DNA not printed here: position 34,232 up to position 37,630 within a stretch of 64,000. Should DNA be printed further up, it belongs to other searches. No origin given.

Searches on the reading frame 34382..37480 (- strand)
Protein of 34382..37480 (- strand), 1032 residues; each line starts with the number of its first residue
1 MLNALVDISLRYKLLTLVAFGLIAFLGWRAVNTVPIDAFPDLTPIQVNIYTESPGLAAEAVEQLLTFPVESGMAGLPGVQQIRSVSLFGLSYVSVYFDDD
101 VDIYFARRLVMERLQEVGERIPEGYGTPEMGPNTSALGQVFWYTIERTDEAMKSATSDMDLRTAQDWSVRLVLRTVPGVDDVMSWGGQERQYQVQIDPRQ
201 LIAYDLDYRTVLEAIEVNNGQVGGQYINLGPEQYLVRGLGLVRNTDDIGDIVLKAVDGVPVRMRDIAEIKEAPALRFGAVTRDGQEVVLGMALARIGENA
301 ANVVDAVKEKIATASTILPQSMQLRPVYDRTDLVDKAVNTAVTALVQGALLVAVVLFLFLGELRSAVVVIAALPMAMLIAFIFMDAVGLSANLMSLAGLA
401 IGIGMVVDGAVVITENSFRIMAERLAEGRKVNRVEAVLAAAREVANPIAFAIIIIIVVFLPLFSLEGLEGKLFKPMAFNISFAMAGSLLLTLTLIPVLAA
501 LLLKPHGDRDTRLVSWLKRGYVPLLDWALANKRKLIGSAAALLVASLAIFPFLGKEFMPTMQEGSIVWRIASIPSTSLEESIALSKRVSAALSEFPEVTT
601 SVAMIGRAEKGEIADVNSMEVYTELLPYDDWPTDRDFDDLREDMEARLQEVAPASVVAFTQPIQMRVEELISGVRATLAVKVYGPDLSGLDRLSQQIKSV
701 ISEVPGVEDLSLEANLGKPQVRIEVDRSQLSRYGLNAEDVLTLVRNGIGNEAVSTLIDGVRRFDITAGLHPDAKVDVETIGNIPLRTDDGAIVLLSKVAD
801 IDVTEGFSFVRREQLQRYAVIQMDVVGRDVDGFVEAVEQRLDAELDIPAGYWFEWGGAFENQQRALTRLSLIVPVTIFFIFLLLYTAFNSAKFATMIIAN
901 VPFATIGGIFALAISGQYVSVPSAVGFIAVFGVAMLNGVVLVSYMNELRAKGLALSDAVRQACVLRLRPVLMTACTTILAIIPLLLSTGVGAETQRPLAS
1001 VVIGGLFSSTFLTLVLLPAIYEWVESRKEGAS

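Call 63: search_protein_families(library=ncbifam, proteins=[window:34382-37480:-], max_evalue=1e-10)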
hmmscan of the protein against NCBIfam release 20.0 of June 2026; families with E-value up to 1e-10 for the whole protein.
window:34382-37480:- (1032 aa): 11 families
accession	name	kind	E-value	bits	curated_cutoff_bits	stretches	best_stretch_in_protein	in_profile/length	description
TIGR00914.1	2A0601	subfamily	0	1027.6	701.45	1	1-1030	1-1041/1051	CusA/CzcA family heavy metal efflux RND transporter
NF033617.1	RND_permease_2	subfamily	8.1e-152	507.4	1250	1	10-1025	5-1008/1009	multidrug efflux RND transporter permease subunit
NF000282.2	RND_permease_1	subfamily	3.3e-130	435.8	1250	1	22-1025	17-1028/1029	multidrug efflux RND transporter permease subunit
TIGR00915.1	2A0602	subfamily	1.3e-110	371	940.35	1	22-1025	18-1029/1050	efflux RND transporter permease subunit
NF007133.0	PRK09579.1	equivalog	4.1e-92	309.3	1763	1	4-1027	2-1005/1017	multidrug efflux RND transporter permease subunit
NF007798.0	PRK10503.1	equivalog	4.5e-87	292.7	1584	1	15-1022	25-1020/1040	MdtB/MuxB family multidrug efflux RND transporter permease subunit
NF007905.0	PRK10614.1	equivalog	4.1e-86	289.6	1774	1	17-1026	18-1010/1025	multidrug efflux RND transporter permease subunit MdtC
NF007131.0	PRK09577.1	equivalog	4.2e-81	273.1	1768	1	22-1022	18-1020/1045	multidrug efflux RND transporter permease subunit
NF000037.1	RND_perm_OqxB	exception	6.4e-78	262.6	2200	1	21-1021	19-1031/1050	multidrug efflux RND transporter permease subunit OqxB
NF007842.1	PRK10555.1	equivalog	3.7e-77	260.1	1854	1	20-1027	16-1029/1036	multidrug efflux RND transporter permease AcrD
NF011706.2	PRK15127.1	equivalog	9.6e-67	225.7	2150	1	22-1026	18-1031/1049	multidrug efflux RND transporter permease subunit AcrB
